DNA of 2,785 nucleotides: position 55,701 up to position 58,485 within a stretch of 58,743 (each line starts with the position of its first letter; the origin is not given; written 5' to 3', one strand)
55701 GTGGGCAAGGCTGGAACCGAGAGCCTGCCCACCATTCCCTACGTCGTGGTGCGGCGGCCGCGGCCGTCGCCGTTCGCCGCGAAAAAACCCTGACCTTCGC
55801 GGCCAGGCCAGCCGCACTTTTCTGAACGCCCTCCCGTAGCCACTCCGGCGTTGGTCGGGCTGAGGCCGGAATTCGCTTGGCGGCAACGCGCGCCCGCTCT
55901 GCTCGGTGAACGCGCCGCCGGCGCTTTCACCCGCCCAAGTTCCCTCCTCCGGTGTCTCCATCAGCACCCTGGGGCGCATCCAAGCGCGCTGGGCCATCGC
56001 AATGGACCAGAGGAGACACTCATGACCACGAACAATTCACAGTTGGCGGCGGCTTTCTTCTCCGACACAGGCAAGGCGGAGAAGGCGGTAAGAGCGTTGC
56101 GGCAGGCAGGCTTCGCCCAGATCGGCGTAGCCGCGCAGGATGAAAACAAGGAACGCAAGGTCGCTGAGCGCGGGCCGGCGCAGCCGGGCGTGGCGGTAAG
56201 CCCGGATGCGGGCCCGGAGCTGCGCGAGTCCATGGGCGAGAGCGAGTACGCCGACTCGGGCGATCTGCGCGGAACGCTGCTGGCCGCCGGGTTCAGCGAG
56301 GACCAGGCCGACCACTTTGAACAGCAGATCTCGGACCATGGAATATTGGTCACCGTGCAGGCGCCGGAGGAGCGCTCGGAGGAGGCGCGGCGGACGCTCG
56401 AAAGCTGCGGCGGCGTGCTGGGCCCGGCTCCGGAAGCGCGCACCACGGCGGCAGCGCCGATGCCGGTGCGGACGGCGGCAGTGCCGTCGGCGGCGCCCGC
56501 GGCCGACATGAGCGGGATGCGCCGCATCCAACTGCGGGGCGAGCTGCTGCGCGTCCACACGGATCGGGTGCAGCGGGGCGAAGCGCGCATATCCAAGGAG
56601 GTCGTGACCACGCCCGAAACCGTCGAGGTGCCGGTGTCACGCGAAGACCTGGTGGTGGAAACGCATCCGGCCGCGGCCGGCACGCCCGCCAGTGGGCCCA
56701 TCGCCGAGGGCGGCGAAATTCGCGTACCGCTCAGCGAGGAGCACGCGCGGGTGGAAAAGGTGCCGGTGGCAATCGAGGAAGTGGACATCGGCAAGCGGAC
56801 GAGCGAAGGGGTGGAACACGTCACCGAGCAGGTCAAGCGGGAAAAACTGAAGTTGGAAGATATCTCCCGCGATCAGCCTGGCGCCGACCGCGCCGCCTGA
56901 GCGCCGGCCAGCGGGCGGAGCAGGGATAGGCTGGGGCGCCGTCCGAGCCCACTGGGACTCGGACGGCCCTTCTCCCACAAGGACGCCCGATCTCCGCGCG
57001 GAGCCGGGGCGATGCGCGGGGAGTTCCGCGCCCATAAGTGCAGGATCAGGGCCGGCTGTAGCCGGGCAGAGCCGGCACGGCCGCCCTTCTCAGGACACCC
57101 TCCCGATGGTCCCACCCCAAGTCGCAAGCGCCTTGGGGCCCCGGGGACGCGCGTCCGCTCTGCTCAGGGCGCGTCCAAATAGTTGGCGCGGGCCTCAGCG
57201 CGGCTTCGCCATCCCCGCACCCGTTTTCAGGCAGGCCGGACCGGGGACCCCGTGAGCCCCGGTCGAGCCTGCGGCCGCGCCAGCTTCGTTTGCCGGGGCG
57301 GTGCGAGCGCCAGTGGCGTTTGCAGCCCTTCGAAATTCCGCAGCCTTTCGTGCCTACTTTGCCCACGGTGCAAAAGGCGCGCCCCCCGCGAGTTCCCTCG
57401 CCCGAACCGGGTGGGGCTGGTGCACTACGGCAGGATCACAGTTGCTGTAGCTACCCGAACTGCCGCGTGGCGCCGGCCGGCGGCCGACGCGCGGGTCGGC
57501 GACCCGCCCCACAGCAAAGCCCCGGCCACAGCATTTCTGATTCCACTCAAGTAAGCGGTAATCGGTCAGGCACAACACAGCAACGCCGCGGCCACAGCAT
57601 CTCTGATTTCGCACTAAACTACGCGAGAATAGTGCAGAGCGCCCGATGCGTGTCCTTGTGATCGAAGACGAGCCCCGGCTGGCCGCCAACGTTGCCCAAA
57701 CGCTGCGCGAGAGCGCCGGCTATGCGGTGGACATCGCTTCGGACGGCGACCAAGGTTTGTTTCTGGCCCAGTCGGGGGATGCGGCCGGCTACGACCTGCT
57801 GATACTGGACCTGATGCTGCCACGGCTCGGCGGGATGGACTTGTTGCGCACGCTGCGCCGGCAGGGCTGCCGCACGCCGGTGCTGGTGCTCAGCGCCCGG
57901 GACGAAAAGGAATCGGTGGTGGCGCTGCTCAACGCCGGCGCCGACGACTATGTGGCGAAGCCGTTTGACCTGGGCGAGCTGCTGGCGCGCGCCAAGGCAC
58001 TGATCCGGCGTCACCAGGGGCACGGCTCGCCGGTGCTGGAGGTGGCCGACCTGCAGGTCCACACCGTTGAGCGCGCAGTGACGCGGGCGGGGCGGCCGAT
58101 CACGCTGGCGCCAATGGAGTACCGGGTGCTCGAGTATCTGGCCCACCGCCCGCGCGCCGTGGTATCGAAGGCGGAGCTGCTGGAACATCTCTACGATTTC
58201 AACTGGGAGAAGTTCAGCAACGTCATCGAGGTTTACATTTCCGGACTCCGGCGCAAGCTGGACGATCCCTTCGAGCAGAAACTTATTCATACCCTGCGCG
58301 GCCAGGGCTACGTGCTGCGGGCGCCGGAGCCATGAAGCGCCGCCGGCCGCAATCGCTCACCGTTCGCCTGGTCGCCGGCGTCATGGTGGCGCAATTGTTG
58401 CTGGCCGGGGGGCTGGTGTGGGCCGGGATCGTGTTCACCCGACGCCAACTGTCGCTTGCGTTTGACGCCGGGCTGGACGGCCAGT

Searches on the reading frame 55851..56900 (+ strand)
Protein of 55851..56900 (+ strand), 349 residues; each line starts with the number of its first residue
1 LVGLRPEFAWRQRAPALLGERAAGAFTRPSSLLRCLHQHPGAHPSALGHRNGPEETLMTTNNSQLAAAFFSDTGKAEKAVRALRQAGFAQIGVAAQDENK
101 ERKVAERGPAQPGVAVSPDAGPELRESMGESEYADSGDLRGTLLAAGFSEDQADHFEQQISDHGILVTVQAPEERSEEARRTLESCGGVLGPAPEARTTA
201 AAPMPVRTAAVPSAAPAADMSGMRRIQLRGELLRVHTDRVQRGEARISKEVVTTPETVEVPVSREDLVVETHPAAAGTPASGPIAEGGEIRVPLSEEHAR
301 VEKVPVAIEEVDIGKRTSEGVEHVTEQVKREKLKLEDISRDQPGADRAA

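Call 22: search_protein_families(library=pfam, proteins=[window:55851-56900:+])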
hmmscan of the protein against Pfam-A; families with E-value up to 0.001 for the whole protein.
window:55851-56900:+ (349 aa): 1 family
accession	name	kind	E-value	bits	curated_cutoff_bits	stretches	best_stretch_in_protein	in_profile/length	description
PF09557.15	DUF2382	-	8.1e-26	90.9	23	1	226-334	1-110/111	Domain of unknown function (DUF2382)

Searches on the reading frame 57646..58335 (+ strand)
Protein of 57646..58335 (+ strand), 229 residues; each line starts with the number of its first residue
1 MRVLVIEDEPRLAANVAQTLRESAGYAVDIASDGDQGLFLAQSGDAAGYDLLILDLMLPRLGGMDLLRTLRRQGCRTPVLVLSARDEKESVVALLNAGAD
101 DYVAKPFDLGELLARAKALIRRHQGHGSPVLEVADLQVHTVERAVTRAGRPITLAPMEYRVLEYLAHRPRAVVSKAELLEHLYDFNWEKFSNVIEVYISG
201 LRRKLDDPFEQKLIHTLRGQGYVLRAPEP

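Call 13: find_encoding_contigs(protein=window:57646-58335:+, flank=10000, max_places=6)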
Protein window:57646-58335:+ (229 aa): no gene with exactly this product is on record in the collection.

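Call 68: search_protein_families(library=pfam, max_evalue=0.01, proteins=[window:57646-58335:+])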
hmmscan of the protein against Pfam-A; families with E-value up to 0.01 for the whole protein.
window:57646-58335:+ (229 aa): 2 families
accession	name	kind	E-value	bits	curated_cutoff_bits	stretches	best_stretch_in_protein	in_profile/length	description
PF00072.30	Response_reg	-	9.2e-27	93.9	30.2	1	3-116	1-110/111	Response regulator receiver domain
PF00486.34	Trans_reg_C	-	1.3e-23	83.3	26.2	1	149-224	1-77/77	Transcriptional regulatory protein, C terminal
